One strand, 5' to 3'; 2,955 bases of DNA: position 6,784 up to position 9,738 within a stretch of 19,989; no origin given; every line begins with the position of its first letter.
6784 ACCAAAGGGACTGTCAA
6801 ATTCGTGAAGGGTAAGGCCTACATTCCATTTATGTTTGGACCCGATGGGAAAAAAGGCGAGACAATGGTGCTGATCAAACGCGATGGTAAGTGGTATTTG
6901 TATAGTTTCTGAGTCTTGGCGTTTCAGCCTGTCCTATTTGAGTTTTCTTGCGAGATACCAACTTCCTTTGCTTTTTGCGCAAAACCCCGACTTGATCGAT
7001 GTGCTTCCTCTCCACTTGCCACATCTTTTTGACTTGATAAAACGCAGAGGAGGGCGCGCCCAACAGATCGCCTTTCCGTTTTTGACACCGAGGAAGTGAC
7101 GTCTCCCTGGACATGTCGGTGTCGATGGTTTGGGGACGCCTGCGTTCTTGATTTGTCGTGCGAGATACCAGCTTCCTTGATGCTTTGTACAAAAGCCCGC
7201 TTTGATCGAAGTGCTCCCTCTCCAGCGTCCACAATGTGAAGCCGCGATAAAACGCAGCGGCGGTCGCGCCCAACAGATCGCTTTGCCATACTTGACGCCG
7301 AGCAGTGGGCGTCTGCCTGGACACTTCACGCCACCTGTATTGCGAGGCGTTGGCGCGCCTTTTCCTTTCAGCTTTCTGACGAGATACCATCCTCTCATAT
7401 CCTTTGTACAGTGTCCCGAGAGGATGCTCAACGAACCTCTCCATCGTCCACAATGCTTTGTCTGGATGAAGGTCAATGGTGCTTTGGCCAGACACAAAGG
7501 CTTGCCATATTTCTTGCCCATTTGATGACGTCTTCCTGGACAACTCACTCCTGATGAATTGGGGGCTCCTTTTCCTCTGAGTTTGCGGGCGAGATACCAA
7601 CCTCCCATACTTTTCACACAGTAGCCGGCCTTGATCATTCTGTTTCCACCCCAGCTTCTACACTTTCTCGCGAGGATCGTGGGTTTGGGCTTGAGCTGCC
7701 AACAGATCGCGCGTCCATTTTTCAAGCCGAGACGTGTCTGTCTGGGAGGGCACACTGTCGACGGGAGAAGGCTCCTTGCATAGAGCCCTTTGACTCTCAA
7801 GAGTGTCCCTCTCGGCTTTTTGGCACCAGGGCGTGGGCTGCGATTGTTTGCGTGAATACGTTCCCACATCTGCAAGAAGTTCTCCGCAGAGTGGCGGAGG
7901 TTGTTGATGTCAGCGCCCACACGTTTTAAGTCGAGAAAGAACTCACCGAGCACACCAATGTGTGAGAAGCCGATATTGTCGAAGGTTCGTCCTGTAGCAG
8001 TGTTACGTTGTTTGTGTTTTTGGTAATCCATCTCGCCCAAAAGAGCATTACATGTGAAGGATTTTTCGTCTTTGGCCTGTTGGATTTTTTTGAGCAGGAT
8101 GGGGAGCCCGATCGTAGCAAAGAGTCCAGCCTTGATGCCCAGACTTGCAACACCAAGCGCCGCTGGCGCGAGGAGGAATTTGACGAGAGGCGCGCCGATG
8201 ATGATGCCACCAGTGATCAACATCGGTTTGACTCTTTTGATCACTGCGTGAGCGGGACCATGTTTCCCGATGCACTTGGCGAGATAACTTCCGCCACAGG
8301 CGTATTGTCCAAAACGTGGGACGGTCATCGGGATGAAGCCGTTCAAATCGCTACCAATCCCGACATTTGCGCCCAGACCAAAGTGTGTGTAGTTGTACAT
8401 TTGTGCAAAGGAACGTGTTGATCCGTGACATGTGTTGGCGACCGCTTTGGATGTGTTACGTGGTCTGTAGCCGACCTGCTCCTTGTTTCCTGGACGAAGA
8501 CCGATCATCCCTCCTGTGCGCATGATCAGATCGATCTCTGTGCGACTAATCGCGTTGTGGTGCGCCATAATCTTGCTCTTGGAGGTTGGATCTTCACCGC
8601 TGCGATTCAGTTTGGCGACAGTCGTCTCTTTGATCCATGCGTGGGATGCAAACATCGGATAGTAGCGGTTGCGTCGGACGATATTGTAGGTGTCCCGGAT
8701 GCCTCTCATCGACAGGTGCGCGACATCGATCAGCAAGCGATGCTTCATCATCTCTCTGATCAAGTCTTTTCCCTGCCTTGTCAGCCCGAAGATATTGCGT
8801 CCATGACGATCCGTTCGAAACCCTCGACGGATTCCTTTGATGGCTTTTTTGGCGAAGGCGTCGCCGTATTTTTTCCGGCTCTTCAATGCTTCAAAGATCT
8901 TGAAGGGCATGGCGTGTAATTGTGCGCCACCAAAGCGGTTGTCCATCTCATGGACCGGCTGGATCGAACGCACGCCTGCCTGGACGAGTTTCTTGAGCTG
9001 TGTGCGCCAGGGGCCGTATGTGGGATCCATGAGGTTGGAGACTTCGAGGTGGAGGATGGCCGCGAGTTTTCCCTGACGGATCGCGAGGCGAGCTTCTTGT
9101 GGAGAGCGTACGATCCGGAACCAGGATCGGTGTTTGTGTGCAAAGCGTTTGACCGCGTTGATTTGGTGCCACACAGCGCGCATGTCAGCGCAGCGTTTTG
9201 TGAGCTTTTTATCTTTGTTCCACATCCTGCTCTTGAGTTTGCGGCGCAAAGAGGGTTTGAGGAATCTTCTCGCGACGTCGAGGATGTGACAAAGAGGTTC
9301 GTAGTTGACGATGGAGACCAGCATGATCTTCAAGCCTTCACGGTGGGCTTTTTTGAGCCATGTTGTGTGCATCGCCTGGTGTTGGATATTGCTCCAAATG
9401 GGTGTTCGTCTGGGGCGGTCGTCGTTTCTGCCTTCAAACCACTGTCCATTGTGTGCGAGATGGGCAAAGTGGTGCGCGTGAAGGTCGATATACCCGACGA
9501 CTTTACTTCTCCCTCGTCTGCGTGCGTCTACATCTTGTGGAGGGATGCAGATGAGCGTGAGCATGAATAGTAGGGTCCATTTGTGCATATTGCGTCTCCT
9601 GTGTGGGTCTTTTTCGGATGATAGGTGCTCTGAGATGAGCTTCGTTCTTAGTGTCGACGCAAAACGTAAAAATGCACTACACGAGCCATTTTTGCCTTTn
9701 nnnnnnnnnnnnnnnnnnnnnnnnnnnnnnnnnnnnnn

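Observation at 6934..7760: Novel ~70-aa Cys/Trp-rich basic repeat domain (x4) appended to a secreted M19-like dipeptidase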

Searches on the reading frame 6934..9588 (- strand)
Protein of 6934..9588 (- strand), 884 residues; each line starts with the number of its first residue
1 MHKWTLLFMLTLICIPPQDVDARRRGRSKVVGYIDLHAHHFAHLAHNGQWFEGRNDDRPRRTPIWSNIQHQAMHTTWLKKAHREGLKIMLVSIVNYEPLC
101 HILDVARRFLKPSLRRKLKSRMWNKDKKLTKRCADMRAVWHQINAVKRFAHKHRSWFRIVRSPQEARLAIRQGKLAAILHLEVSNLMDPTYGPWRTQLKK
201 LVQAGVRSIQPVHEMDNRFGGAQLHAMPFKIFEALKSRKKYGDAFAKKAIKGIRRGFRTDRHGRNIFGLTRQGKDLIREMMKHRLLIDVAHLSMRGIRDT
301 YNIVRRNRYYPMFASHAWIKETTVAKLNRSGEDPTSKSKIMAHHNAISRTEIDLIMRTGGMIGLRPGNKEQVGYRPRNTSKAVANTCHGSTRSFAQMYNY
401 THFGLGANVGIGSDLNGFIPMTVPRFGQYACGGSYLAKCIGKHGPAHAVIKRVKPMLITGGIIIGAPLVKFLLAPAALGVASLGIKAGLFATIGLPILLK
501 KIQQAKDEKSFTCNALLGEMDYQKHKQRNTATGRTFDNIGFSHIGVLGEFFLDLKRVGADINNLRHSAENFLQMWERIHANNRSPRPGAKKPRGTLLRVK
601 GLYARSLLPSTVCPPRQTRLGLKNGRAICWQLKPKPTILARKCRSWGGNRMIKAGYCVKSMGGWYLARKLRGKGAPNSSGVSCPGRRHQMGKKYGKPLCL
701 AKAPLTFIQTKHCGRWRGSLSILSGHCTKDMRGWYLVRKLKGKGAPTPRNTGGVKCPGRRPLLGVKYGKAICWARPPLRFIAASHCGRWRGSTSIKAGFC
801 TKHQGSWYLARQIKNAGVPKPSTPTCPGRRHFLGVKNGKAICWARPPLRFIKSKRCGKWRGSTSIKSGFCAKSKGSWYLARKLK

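Call 4: search_protein_families(library=pfam, proteins=[window:6934-9588:-], max_evalue=1)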
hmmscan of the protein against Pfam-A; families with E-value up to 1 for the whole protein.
window:6934-9588:- (884 aa): 2 families
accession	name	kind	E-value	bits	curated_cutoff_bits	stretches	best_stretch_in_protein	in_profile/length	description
PF01244.27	Peptidase_M19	-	3.4e-21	76.2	26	1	34-324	9-210/319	Membrane dipeptidase (Peptidase family M19)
PF01149.29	Fapy_DNA_glyco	-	0.23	12.5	25.5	0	247-296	31-80/117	Formamidopyrimidine-DNA glycosylase N-terminal domain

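Call 5: search_protein_families(library=ncbifam, proteins=[window:6934-9588:-], max_evalue=1)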
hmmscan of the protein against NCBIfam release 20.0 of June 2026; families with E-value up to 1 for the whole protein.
window:6934-9588:- (884 aa): 0 families

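Call 10: find_homologous_proteins(query=window:6937-9588:-, max_evalue=0.001)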
Query window:6937-9588:- (884 aa): 69 proteins with E <= 0.001 among 8000 candidates.
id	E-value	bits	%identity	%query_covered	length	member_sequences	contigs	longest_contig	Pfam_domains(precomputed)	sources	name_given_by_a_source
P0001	0.0e+0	2087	100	100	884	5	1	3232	PF01244.28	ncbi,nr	ncbi:MAG TPA: hypothetical protein DCE42_12515 [Myxococcales bacterium]|nr:hypothetical protein [Myx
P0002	1.8e-209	716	52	76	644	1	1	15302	PF01244.28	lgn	-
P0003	2.8e-207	709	52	73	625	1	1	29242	PF01244.28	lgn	-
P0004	2.4e-167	577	57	47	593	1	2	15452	PF01244.28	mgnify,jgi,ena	mgnify:CR=1 FL=1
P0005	2.0e-82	296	39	46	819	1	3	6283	PF04706.19,PF01244.28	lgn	-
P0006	2.3e-80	289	37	45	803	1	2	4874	PF04706.19,PF01244.28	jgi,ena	-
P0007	1.7e-78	283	36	43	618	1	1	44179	PF01244.28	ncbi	-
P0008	1.1e-74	270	32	49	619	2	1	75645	PF01244.28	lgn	-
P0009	1.2e-74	270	39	42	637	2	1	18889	PF01244.28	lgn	-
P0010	3.9e-74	268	37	42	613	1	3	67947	PF01244.28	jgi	jgi:microsomal dipeptidase-like Zn-dependent dipeptidase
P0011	1.7e-71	260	37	43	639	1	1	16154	PF01244.28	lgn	-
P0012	2.8e-71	259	36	43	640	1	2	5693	PF01244.28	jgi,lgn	-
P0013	4.4e-69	252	38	43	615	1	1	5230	PF01244.28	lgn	-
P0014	5.2e-69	251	39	42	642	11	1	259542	PF01244.28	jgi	jgi:microsomal dipeptidase-like Zn-dependent dipeptidase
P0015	6.1e-69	251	37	42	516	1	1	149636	PF01244.28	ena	-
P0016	1.9e-68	250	36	42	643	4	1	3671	PF01244.28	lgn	-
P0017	2.2e-68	249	36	42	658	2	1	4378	PF01244.28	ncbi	-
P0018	3.9e-68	249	37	43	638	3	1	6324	PF01244.28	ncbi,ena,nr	ncbi:MAG: membrane dipeptidase [Myxococcales bacterium]|nr:membrane dipeptidase [Myxococcales bacter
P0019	1.1e-67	247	37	43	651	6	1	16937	PF01244.28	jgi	jgi:microsomal dipeptidase-like Zn-dependent dipeptidase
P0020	1.5e-67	247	36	42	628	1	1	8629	PF01244.28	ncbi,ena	-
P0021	1.9e-67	246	36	43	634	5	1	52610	PF01244.28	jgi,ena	-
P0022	2.0e-67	246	35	42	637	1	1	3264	PF01244.28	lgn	-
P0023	2.2e-67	246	36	42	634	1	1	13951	PF01244.28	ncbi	-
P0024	2.4e-67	246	38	43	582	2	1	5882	PF01244.28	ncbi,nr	ncbi:MAG: membrane dipeptidase, partial [Myxococcales bacterium]|nr:membrane dipeptidase [Myxococcal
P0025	3.9e-67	245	36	43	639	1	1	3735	PF01244.28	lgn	-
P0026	1.8e-66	243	35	42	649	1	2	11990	PF01244.28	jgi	-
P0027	2.5e-66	243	35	43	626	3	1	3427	PF01244.28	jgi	jgi:microsomal dipeptidase-like Zn-dependent dipeptidase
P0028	2.5e-66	243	37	42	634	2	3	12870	PF01244.28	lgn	-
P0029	2.7e-66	242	36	42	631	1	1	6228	PF01244.28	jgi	-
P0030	3.0e-66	242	35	43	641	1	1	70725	PF01244.28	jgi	jgi:microsomal dipeptidase-like Zn-dependent dipeptidase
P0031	3.9e-66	242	35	43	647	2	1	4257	PF01244.28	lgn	-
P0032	5.9e-66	241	37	42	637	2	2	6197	PF01244.28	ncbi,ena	-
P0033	7.9e-66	241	36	43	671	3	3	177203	PF01244.28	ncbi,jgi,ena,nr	ncbi:MAG TPA: membrane dipeptidase [Archangium sp.]|nr:membrane dipeptidase [Archangium sp.]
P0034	1.4e-65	240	36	43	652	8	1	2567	PF01244.28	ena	-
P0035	2.0e-65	240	34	43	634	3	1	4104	PF01244.28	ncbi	-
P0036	2.9e-65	239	35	42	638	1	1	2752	PF01244.28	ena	-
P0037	3.1e-65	239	37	42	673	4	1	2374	PF01244.28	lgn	-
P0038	3.6e-65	239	36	43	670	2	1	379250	PF01244.28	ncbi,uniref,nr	ncbi:membrane dipeptidase [Archangium lipolyticum]|uniref:membrane dipeptidase n=1 Tax=Archangium li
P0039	3.9e-65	239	36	42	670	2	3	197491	PF01244.28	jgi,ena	-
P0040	8.4e-65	238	36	43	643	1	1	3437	PF01244.28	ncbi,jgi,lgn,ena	ncbi:MAG TPA: membrane dipeptidase [Nannocystis sp.]|jgi:microsomal dipeptidase-like Zn-dependent di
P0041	1.0e-64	237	35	43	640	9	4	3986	PF01244.28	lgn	-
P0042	1.8e-64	236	36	42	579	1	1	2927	PF01244.28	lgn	-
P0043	2.1e-64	236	37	43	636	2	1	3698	PF01244.28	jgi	-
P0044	2.3e-64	236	34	43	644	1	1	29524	PF01244.28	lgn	-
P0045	2.5e-64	236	34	45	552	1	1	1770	PF01244.28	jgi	jgi:microsomal dipeptidase-like Zn-dependent dipeptidase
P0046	2.6e-64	236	36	43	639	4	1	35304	PF01244.28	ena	-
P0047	3.8e-64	235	36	42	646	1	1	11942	PF01244.28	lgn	-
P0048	3.9e-64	235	36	43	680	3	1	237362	PF04706.19,PF01244.28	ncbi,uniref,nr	ncbi:membrane dipeptidase [Myxococcus stipitatus]|uniref:membrane dipeptidase n=1 Tax=Myxococcus sti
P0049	4.1e-64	235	36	42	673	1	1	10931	PF01244.28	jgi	jgi:microsomal dipeptidase-like Zn-dependent dipeptidase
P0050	1.6e-63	233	35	42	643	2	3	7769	PF01244.28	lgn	-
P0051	1.9e-63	233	34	43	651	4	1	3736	PF01244.28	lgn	-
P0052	4.0e-63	232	35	43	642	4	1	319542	PF01244.28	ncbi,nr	ncbi:MAG: membrane dipeptidase [Nannocystis sp.]|nr:membrane dipeptidase [Nannocystis sp.]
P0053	6.6e-63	231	35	43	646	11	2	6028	PF01244.28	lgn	-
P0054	1.4e-62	230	36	43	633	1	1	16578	PF01244.28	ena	-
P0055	1.7e-62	230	33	46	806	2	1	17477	PF04706.19,PF01244.28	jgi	jgi:microsomal dipeptidase-like Zn-dependent dipeptidase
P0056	2.4e-62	229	36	42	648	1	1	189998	PF01244.28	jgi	-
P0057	2.5e-62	229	34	44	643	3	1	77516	PF01244.28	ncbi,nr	ncbi:MAG: membrane dipeptidase [Myxococcales bacterium]|nr:membrane dipeptidase [Myxococcales bacter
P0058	4.5e-62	229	32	47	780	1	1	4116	PF04706.19,PF01244.28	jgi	jgi:microsomal dipeptidase-like Zn-dependent dipeptidase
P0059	8.9e-62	228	35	45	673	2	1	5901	PF01244.28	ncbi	-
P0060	2.8e-61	226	34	43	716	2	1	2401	PF04706.19,PF01244.28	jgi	jgi:microsomal dipeptidase-like Zn-dependent dipeptidase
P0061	4.3e-61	225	36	42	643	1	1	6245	PF01244.28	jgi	jgi:microsomal dipeptidase-like Zn-dependent dipeptidase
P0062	8.4e-60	221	35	42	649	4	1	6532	PF01244.28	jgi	jgi:microsomal dipeptidase-like Zn-dependent dipeptidase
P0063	1.3e-58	217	35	43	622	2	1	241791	PF01244.28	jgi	jgi:microsomal dipeptidase-like Zn-dependent dipeptidase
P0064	2.7e-53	199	35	42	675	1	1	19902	PF01244.28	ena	-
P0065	1.6e-50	190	34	45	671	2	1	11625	PF01244.28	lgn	-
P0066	1.9e-36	144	29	59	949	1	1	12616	PF25490.1,PF01244.28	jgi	jgi:microsomal dipeptidase-like Zn-dependent dipeptidase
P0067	4.4e-30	123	26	42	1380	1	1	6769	PF02412.24,PF01244.28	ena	-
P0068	9.4e-18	82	32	17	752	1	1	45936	PF01244.28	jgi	jgi:microsomal dipeptidase-like Zn-dependent dipeptidase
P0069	2.0e-16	77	28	29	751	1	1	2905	PF01244.28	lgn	-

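Call 39: list_cluster_members(proteins=[P0001, P0002, P0003, P0007, P0008, P0070, P0072, P0074, P0078, P0071])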
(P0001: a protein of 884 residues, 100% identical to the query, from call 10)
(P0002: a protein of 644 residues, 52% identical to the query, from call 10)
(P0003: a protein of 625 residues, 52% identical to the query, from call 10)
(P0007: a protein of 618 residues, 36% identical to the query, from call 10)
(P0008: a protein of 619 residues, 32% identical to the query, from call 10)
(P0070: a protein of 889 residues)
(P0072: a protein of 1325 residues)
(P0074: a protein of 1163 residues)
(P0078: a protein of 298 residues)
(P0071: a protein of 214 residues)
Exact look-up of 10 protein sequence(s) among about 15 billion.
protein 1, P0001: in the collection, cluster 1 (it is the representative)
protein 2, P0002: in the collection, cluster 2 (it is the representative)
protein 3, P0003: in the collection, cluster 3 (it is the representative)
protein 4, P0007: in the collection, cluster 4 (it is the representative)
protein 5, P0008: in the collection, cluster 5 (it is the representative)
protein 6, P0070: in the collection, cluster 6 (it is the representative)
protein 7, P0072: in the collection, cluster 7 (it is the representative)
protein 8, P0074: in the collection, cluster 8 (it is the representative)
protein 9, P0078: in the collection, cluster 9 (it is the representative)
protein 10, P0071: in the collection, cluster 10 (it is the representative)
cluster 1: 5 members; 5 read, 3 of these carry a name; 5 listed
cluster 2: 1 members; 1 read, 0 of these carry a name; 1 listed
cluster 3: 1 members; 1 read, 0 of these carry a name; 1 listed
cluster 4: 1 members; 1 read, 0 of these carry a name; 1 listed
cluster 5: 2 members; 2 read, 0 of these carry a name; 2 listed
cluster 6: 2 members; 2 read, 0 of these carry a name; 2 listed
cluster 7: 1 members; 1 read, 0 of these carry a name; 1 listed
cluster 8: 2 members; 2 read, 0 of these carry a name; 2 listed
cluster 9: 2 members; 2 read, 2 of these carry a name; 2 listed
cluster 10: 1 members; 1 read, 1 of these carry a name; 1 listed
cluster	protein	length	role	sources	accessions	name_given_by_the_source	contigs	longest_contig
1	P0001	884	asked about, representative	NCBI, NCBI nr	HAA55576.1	MAG TPA: hypothetical protein DCE42_12515 [Myxococcales bacterium] | hypothetical protein [Myxococcales bacterium]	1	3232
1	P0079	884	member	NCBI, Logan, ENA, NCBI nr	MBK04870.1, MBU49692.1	MAG: hypothetical protein CL920_13430 [Deltaproteobacteria bacterium] | hypothetical protein [Deltaproteobacteria bacterium]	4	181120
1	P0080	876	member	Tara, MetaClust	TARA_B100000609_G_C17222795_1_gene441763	strand:- start:12471 stop:15101 length:2631 start_codon:yes stop_codon:yes ... | TARA_128_SRF_0.22-3_C17222795_1_gene441763 NOG129588 ""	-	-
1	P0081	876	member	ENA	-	-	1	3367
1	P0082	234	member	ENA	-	-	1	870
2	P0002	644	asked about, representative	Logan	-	-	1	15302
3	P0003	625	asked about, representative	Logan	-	-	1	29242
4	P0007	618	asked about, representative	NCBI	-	-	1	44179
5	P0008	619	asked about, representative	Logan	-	-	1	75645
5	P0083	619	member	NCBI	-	-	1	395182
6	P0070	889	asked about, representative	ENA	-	-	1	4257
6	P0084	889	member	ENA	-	-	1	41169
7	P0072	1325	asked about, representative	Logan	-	-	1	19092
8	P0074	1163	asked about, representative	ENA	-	-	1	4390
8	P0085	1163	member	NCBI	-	-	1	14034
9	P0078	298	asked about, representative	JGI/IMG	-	hypothetical protein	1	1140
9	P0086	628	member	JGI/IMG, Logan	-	Ca2+-binding RTX toxin-like protein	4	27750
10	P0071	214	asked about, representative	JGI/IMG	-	hypothetical protein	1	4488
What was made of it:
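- The host belongs to Myxococcota (calls 10, 39).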

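Call 44: find_encoding_contigs(protein=P0002, flank=6000, max_places=2)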
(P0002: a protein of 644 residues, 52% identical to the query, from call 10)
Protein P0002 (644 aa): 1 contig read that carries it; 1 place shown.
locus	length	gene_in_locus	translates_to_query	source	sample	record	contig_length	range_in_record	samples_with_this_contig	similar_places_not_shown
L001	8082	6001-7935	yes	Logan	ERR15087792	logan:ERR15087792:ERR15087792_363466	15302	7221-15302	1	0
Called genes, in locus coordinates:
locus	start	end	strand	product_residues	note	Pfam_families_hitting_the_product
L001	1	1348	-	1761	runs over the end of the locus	PF00069:Pkinase, PF07714:PK_Tyr_Ser-Thr, PF13191:AAA_16, PF01590:GAF, PF13185:GAF_2, PF13492:GAF_3 (weak), PF00512:HisKA, PF02518:HATPase_c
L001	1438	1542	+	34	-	-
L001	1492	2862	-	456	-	PF00067:p450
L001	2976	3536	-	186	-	PF07638:Sigma70_ECF, PF04542:Sigma70_r2, PF08281:Sigma70_r4_2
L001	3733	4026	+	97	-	-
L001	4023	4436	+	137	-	-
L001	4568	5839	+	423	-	PF00144:Beta-lactamase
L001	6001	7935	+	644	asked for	PF01244:Peptidase_M19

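Call 45: find_encoding_contigs(protein=P0003, flank=6000, max_places=2)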
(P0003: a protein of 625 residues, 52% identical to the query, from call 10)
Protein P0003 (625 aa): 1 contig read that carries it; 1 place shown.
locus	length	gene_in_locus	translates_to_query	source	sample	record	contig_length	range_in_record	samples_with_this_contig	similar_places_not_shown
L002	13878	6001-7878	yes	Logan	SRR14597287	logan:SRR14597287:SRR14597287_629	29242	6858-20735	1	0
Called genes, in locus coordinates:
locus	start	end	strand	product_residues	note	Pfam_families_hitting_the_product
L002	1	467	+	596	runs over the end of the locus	-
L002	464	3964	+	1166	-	-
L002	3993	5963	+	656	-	-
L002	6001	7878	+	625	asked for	PF01244:Peptidase_M19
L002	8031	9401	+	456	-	PF00171:Aldedh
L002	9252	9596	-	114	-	-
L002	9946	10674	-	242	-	PF05401:NodS (weak), PF01209:Ubie_methyltran, PF13489:Methyltransf_23, PF07021:MetW (weak), PF13649:Methyltransf_25, PF13847:Methyltransf_31, PF08241:Methyltransf_11, PF08242:Methyltransf_12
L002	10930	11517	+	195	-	PF13505:OMP_b-brl (weak)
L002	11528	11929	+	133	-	-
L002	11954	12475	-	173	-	-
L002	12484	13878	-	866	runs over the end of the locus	PF02190:LON_substr_bdg, PF00004:AAA, PF07724:AAA_2 (faint), PF07728:AAA_5, PF22667:Lon_lid, PF05362:Lon_C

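Call 46: find_encoding_contigs(protein=P0007, flank=6000, max_places=2)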
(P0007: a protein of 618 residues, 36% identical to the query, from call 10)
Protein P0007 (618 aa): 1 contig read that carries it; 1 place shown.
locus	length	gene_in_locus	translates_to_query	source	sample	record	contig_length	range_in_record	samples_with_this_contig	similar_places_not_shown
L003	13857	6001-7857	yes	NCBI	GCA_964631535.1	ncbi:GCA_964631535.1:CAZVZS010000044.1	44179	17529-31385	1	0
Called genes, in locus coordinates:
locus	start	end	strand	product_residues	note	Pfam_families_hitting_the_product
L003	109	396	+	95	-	PF00583:Acetyltransf_1, PF13508:Acetyltransf_7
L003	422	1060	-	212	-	-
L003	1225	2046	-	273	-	PF01171:ATP_bind_3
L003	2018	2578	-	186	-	PF13690:CheX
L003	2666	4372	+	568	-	PF01663:Phosphodiest, PF01676:Metalloenzyme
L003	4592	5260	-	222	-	PF07947:YhhN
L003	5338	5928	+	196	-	-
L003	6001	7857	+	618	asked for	PF01244:Peptidase_M19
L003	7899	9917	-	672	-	-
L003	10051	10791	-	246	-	PF02630:SCO1-SenC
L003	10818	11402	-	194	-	-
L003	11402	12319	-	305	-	PF14240:YHYH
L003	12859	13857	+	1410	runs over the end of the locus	-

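Call 47: predict_structure(alignment_id=A3)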
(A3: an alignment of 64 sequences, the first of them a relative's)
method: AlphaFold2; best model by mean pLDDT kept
length: 884 residues; sequences in the alignment: 64
mean_pLDDT: 73.7   pTM: 0.70
mean pLDDT of the five models: 73.7, 73.5, 72.3, 72.3, 71.2
residues with pLDDT >= 90: 337; 70-90: 195; 50-70: 150; < 50: 202
segments of 3 or more residues with pLDDT < 50: 460-482, 634-644, 646-653, 673-678, 691-694, 703-729, 731-770, 775-798, 800-804, 812-827, 835-839, 845-867, 872-874, 882-884
pLDDT, mean of each block of 10 residues (from residue 1): 70 68 76 97 92 82 78 91 98 94 90 93 94 95 98 98 98 98 94 97 98 92 82 73 54 65 89 98 98 96 98 97 90 84 85 98 95 93 90 96 97 90 87 75 66 63 42 38 58 80 82 82 81 87 95 95 98 97 95 91 81 67 65 49 45 51 57 47 53 54 46 40 41 37 31 38 43 45 31 38 51 40 42 49 50 39 43 55 46
secondary structure, 60 per line:
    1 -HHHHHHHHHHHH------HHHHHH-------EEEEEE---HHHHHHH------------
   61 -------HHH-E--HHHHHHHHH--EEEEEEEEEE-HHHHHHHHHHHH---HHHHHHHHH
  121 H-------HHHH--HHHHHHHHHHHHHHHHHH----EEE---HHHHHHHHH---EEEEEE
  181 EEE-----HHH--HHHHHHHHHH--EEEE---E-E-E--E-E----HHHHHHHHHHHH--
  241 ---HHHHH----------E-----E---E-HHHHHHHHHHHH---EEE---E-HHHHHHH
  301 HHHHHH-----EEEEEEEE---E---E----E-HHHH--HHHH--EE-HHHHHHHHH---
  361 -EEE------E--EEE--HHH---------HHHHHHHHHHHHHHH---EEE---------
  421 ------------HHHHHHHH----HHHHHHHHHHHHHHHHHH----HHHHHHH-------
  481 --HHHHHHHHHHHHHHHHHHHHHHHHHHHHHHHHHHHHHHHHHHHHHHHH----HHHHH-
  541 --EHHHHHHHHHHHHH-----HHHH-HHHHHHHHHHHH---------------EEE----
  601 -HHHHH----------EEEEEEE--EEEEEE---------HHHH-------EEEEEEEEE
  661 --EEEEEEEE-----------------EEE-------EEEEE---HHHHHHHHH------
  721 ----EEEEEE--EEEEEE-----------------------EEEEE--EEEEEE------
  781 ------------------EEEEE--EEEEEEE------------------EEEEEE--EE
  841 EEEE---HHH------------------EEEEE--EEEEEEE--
elements in order (helices of 4 or more, strands of 3 or more residues): H2-13 H20-25 E33-38 H42-48 H75-83 E86-95 H97-108 H112-121 H129-132 H135-152 E157-159 H163-171 E175-183 H194-203 E206-209 H227-238 H244-248 H271-282 E286-288 H294-306 E312-319 H334-337 H340-343 H349-357 E362-364 E374-376 H391-405 E409-411 H433-440 H445-462 H467-473 H483-530 H535-539 H544-556 H562-565 H567-578 E594-596 H602-606 E617-623 E626-631 H641-644 E652-660 E663-670 E688-690 E698-702 H706-714 E725-730 E733-738 E762-766 E769-774 E799-803 E806-812 E831-836 E839-844 E869-873 E876-882
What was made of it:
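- In the full-length model the repeats have low pLDDT (call 47), so nothing can be said about how the modules are arranged relative to one another.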
